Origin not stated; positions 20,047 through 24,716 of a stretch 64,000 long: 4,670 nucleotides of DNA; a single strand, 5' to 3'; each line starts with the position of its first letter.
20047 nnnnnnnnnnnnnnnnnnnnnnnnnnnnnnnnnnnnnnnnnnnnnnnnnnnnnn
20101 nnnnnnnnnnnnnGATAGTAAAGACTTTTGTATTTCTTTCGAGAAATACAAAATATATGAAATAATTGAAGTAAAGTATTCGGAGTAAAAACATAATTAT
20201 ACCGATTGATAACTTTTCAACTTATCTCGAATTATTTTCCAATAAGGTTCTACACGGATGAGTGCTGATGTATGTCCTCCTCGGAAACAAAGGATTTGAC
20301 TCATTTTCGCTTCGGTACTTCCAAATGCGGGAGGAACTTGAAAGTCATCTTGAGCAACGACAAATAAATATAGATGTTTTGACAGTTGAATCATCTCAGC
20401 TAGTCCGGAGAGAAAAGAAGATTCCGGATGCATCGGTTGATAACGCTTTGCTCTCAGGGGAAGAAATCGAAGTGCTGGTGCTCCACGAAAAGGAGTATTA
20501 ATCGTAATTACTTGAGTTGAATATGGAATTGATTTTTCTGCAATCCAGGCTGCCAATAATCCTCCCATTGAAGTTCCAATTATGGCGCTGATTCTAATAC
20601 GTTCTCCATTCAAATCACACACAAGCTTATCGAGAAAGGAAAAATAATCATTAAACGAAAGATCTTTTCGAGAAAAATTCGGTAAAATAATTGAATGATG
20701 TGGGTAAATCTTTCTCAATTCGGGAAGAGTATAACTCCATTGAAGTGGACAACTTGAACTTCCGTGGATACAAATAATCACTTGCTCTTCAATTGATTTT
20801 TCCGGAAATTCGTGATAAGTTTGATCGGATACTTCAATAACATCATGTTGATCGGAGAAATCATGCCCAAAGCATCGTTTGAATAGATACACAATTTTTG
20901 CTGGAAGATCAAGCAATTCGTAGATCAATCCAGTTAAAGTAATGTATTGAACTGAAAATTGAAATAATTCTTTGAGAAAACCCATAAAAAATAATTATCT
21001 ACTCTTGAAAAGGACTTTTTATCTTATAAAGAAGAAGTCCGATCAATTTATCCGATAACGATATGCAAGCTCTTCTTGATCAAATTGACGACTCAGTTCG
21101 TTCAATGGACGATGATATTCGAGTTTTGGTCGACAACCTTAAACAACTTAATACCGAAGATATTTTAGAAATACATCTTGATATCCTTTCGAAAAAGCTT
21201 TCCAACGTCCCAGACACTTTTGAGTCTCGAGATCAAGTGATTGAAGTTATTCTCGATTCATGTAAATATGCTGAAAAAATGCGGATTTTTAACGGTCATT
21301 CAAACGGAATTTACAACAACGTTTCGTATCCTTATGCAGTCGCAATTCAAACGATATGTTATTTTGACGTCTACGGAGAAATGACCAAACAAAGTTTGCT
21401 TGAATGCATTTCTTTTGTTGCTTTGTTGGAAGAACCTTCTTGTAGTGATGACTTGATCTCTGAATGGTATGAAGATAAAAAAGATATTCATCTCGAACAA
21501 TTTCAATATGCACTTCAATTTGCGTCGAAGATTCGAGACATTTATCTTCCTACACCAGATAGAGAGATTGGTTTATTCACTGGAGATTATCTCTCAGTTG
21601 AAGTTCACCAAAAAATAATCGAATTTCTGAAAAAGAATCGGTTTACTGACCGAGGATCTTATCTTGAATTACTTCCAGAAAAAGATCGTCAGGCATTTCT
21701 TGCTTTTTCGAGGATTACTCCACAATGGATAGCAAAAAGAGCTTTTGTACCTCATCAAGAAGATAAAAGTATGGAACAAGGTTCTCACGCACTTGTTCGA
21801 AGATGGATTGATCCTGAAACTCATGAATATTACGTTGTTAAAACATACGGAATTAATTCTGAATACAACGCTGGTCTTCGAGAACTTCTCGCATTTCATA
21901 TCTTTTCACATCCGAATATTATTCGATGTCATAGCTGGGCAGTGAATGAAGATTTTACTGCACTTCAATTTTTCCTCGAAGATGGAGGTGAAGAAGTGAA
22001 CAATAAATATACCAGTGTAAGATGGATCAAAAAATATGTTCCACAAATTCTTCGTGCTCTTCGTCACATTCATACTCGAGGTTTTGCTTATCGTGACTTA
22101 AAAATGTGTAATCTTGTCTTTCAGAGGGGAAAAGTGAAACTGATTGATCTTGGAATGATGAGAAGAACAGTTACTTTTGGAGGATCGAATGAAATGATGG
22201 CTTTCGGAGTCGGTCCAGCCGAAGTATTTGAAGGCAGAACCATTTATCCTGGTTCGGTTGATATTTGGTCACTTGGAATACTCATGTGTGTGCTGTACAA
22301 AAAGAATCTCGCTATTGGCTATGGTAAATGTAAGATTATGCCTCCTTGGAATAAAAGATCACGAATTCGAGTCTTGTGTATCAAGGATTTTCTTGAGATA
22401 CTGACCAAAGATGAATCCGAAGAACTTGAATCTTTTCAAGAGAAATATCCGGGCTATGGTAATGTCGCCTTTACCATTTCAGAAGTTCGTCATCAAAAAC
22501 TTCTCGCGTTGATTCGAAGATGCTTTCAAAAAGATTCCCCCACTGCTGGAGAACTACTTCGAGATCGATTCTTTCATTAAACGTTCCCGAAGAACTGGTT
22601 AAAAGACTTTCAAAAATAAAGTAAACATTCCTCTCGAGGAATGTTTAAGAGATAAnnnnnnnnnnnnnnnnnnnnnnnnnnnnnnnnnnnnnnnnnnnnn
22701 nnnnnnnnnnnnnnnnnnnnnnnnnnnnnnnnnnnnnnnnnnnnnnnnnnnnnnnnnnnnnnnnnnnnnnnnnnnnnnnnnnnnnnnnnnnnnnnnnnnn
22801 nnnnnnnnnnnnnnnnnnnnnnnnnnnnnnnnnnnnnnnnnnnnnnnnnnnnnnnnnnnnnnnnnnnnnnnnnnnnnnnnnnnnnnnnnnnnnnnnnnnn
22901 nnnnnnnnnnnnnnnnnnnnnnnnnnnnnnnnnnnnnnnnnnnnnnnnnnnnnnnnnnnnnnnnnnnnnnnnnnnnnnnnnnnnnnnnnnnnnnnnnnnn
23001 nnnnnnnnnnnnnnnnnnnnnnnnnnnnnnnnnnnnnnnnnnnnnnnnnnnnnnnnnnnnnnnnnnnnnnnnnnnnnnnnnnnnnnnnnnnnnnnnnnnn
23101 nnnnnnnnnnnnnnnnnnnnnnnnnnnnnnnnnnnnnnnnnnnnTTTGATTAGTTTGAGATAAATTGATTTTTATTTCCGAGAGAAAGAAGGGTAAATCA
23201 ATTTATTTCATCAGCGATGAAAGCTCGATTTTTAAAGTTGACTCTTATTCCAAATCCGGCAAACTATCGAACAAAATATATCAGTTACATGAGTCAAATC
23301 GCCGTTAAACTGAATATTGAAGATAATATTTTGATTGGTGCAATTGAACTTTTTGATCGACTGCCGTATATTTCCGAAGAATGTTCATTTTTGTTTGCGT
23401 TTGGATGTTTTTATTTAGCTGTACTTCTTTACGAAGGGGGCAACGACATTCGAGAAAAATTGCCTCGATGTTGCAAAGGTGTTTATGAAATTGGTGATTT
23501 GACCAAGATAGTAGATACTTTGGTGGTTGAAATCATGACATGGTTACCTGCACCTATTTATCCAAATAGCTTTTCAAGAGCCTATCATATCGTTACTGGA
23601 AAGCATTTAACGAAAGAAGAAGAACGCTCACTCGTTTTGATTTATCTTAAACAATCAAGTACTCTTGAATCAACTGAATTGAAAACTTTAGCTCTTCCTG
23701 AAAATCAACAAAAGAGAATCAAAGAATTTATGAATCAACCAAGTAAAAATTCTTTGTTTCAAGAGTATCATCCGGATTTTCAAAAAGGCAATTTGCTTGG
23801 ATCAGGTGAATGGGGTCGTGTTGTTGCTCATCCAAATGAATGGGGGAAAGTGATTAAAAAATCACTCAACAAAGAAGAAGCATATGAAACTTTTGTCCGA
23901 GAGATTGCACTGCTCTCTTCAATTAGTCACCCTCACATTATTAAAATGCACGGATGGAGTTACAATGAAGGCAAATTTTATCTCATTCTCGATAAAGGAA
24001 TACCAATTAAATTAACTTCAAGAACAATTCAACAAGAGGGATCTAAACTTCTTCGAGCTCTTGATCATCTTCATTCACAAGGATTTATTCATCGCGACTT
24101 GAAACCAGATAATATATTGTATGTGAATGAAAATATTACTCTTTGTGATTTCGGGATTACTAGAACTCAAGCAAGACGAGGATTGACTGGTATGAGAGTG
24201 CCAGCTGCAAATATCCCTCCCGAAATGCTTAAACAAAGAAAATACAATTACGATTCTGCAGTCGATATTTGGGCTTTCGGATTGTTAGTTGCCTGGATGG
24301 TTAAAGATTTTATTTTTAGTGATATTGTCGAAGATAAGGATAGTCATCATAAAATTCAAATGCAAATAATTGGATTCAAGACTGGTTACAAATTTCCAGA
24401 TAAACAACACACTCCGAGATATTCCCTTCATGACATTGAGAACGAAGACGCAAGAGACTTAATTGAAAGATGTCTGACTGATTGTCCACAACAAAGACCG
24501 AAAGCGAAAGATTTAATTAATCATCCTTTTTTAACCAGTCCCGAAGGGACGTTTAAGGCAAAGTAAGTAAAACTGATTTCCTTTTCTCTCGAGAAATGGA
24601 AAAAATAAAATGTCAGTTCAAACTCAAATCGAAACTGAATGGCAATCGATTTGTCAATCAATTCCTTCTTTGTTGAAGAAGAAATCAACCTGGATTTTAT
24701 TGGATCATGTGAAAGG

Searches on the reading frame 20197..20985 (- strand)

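Call 54: search_protein_families(library=pfam, proteins=[window:20197-20985:-], max_evalue=0.001)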
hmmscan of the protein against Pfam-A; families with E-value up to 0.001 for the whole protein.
window:20197-20985:- (262 aa): 1 family
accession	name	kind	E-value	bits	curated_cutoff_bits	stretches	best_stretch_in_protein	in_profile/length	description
PF12697.13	Abhydrolase_6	-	6.9e-06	27.3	26.3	1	70-192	1-121/217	Alpha/beta hydrolase family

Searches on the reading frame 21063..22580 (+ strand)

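Call 29: search_protein_families(library=pfam, proteins=[window:21063-22580:+], max_evalue=0.01)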
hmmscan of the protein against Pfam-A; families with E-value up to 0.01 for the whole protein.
window:21063-22580:+ (505 aa): 2 families
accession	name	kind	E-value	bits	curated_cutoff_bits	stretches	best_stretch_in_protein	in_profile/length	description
PF00069.31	Pkinase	-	1.6e-24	87.2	31.7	1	235-492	5-248/263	Protein kinase domain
PF07714.23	PK_Tyr_Ser-Thr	-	7.3e-08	32.5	23.1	1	258-409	32-195/258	Protein tyrosine and serine/threonine kinase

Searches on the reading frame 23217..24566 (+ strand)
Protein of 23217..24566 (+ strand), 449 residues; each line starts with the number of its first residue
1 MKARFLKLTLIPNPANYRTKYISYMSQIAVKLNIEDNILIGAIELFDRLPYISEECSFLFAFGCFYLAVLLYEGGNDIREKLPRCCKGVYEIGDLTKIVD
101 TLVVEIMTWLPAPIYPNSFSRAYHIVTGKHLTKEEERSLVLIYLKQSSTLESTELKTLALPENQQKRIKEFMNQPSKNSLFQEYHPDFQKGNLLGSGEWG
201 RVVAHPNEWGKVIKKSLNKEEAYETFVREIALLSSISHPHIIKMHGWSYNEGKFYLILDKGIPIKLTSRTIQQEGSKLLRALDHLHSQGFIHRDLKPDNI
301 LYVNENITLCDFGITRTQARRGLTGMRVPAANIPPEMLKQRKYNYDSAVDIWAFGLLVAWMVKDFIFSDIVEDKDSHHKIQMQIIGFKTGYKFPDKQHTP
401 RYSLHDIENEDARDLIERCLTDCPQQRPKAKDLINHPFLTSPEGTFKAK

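Call 54: search_protein_families(library=pfam, proteins=[window:23217-24566:+], max_evalue=0.001)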
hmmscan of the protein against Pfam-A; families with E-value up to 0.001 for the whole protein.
window:23217-24566:+ (449 aa): 3 families
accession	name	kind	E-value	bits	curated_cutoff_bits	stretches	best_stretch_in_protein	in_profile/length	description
PF00069.31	Pkinase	-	1.5e-42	146.3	31.7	1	189-439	2-263/263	Protein kinase domain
PF07714.23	PK_Tyr_Ser-Thr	-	2.8e-24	86.3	23.1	1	191-435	4-256/258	Protein tyrosine and serine/threonine kinase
PF14531.12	Kinase-like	-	0.00018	21.3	25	1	278-361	154-244/289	Kinase-like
